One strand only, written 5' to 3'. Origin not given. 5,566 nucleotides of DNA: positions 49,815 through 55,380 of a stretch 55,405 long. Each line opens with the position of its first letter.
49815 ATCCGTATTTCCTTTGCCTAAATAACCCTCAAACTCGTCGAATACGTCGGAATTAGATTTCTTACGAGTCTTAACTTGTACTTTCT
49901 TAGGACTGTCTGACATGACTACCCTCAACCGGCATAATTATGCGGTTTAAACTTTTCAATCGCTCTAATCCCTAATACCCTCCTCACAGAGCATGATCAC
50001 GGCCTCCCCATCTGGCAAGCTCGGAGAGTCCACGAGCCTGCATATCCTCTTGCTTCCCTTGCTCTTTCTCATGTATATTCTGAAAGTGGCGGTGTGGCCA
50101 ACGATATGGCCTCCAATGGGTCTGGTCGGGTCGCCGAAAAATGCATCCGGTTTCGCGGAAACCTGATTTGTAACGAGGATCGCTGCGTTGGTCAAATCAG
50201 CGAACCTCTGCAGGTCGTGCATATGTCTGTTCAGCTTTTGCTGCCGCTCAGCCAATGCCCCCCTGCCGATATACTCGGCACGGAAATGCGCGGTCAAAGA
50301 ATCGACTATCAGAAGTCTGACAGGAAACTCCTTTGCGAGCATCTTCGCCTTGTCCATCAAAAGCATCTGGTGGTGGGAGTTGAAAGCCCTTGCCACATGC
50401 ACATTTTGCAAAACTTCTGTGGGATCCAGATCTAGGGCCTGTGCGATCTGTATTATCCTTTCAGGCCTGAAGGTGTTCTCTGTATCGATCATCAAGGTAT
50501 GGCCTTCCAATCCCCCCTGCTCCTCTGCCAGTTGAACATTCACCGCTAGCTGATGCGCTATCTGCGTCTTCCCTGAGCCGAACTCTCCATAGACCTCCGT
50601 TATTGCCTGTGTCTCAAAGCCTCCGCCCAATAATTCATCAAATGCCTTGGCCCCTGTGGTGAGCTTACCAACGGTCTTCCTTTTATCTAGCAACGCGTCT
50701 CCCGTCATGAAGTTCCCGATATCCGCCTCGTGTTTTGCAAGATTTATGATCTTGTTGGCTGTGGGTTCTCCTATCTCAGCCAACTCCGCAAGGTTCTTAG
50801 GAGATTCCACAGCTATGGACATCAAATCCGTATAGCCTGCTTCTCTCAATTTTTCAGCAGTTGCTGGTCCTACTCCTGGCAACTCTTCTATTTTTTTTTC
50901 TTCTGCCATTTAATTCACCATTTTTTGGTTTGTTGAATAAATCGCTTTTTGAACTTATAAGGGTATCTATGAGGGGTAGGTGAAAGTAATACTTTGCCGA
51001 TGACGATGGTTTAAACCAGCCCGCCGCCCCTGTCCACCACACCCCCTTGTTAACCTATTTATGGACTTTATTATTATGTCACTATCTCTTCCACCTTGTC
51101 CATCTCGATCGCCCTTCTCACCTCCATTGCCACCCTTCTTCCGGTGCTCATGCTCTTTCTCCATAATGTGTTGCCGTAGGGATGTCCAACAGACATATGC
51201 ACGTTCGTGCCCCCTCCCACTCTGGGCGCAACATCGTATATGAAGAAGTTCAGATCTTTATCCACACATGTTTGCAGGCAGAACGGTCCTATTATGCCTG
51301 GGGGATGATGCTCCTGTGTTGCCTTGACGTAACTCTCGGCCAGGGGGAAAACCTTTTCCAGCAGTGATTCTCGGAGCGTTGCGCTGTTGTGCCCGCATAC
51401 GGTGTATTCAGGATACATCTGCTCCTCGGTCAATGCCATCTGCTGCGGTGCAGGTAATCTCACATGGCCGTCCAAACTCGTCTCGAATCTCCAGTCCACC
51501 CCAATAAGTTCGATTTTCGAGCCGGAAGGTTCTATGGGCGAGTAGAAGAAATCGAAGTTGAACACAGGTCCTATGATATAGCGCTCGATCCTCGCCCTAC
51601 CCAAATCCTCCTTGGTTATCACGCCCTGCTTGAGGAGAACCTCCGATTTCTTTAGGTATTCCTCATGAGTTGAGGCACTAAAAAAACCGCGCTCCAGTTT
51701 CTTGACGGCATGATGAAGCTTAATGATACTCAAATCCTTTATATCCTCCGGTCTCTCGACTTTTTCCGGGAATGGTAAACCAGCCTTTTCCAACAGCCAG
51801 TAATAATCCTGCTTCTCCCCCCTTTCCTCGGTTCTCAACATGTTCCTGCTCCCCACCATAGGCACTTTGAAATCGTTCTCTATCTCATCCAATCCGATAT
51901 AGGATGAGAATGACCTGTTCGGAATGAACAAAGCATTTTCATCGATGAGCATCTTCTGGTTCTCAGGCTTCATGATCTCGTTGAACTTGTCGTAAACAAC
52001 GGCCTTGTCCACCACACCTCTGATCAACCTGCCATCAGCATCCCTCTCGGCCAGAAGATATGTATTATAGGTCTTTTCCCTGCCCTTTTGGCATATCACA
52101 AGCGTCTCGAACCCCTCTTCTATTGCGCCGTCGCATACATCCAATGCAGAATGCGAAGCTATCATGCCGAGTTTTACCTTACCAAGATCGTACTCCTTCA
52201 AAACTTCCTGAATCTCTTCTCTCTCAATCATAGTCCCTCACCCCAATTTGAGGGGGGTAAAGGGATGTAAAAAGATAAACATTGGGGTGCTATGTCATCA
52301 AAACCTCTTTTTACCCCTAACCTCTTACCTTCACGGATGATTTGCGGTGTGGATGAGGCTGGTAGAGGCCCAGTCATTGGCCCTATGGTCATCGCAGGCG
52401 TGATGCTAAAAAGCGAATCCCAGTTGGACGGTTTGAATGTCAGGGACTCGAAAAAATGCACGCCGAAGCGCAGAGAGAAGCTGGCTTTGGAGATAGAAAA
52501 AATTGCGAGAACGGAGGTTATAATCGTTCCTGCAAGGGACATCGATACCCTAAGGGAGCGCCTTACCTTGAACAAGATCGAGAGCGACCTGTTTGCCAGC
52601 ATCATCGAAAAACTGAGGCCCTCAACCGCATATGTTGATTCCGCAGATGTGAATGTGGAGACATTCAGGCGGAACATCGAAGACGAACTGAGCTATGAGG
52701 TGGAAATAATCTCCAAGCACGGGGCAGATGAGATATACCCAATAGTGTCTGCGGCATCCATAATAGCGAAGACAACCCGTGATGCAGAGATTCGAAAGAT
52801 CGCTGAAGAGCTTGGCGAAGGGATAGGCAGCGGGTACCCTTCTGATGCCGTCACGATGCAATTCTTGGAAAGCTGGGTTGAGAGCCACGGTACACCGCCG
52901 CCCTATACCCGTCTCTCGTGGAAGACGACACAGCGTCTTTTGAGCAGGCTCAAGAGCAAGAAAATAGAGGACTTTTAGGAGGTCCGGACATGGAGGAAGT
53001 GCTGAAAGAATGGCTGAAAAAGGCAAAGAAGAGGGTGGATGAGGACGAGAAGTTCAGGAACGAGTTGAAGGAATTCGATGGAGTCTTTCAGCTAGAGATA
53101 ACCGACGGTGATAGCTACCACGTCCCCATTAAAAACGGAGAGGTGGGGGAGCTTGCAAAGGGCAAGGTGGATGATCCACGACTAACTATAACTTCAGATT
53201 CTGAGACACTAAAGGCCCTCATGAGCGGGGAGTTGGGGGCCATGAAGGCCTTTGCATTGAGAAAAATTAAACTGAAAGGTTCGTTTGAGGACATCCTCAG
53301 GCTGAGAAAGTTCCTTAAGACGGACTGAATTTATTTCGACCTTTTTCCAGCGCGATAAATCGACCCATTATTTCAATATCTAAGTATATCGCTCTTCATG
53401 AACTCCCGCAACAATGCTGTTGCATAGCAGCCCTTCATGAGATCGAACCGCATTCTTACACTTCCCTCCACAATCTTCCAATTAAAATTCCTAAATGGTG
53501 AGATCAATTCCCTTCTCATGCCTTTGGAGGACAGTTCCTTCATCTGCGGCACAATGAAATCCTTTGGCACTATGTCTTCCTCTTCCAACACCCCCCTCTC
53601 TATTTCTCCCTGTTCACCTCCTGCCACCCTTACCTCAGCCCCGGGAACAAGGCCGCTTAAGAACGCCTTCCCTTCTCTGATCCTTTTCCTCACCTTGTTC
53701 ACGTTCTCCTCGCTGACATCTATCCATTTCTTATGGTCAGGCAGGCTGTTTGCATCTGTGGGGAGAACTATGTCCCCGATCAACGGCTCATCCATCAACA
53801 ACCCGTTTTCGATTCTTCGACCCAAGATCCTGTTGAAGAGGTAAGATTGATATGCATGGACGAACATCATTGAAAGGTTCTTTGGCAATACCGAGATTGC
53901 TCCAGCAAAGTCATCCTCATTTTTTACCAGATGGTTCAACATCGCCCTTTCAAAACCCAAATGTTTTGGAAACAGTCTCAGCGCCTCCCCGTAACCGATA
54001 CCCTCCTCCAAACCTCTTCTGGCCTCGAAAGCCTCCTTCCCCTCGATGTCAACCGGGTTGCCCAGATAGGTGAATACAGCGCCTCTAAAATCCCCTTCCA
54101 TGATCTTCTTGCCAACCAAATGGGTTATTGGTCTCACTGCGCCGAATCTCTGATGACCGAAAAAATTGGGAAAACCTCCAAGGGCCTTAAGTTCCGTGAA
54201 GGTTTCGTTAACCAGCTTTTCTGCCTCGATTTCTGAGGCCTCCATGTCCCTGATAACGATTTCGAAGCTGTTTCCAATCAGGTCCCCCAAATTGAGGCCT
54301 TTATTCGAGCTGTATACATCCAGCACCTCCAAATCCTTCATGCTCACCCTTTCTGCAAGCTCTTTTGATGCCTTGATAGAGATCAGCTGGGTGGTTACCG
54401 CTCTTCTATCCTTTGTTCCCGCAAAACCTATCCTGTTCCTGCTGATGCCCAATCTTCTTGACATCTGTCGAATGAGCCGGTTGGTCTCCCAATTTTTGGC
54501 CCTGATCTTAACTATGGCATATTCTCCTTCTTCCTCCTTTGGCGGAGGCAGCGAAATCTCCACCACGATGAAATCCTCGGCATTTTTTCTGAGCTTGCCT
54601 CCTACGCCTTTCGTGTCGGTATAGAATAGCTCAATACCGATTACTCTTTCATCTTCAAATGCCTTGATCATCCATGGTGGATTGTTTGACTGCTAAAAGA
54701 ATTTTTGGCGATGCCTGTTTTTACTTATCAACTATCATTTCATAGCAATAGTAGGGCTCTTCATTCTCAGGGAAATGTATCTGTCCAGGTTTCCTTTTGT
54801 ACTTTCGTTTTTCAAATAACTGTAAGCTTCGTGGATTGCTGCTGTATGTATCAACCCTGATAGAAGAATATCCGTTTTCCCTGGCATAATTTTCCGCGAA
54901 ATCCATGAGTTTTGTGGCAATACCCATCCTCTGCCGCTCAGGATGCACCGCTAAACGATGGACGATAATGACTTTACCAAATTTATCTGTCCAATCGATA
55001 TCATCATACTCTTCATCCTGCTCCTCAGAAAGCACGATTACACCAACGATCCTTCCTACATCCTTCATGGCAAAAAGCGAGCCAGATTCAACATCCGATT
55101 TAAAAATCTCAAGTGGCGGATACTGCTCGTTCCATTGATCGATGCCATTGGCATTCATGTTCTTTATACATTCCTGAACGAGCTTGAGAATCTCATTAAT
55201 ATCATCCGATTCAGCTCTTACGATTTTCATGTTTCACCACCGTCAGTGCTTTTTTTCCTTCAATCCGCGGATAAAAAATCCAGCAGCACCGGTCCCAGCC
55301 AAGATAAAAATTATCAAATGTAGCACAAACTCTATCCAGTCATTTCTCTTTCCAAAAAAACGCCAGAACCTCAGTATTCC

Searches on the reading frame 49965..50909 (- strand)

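Call 77: search_protein_families(library=pfam, proteins=[window:49965-50909:-], max_evalue=0.0001)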
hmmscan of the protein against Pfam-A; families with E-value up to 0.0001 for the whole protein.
window:49965-50909:- (314 aa): 6 families
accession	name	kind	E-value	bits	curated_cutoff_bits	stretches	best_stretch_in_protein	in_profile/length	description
PF08423.17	Rad51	-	1.4e-92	309.8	22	1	76-314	1-243/244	Rad51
PF00154.27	RecA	-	1.1e-11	45.2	27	1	76-286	26-224/262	recA bacterial DNA recombination protein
PF14520.12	HHH_5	-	1.5e-10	41.8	27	1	8-56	5-53/57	Helix-hairpin-helix domain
PF06745.19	ATPase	-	3e-09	37.1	26.6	1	84-210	2-132/231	KaiC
PF13481.12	AAA_25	-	1.8e-06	28.2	27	1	92-251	24-191/195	AAA domain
PF00633.29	HHH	-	1.8e-05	24.8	24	0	7-23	13-29/30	Helix-hairpin-helix motif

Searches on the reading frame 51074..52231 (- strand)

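Call 77: search_protein_families(library=pfam, proteins=[window:51074-52231:-], max_evalue=0.0001)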
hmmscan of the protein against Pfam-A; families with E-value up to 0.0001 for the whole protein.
window:51074-52231:- (385 aa): 2 families
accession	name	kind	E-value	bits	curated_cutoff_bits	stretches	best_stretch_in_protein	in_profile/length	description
PF06973.17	DUF1297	-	4.1e-77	258.4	23.8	1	191-385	1-188/188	Domain of unknown function (DUF1297)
PF06849.18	DUF1246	-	3.9e-45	153.2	25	1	22-157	2-121/122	Protein of unknown function (DUF1246)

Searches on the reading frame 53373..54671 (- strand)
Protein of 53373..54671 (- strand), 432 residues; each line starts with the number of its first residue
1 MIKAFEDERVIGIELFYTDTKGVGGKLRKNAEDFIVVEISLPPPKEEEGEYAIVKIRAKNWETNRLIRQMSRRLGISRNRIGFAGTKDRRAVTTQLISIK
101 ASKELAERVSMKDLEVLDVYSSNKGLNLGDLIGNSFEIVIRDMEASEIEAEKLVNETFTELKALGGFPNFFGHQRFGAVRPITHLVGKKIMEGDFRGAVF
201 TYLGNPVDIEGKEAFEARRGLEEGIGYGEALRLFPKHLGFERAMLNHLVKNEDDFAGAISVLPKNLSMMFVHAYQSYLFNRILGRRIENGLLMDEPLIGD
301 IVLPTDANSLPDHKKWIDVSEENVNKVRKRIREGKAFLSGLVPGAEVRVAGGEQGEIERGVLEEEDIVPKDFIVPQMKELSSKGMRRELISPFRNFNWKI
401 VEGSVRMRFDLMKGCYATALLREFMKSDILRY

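Call 77: search_protein_families(library=pfam, proteins=[window:53373-54671:-], max_evalue=0.0001)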
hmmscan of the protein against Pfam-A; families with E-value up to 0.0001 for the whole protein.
window:53373-54671:- (432 aa): 1 family
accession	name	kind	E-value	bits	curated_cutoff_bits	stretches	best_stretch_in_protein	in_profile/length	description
PF01142.23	TruD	-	1.5e-142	475.7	27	1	11-424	2-412/412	tRNA pseudouridine synthase D (TruD)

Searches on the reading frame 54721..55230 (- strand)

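Call 77: search_protein_families(library=pfam, proteins=[window:54721-55230:-], max_evalue=0.0001)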
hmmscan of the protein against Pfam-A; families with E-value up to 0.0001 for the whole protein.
window:54721-55230:- (169 aa): 5 families
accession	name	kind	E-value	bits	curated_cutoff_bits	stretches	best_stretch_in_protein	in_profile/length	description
PF00583.31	Acetyltransf_1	-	6.3e-18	65.6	20.7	1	32-142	15-114/116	Acetyltransferase (GNAT) family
PF13508.13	Acetyltransf_7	-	4.3e-12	46.7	27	1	50-145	3-83/84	Acetyltransferase (GNAT) domain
PF13673.13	Acetyltransf_10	-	1.7e-09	38.2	23.6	1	23-145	3-108/128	Acetyltransferase (GNAT) domain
PF13527.13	Acetyltransf_9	-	7.4e-05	23.2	25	0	5-122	4-107/127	Acetyltransferase (GNAT) domain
PF14542.12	Acetyltransf_CG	-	7.6e-05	23.2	30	0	74-122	11-59/80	GCN5-related N-acetyl-transferase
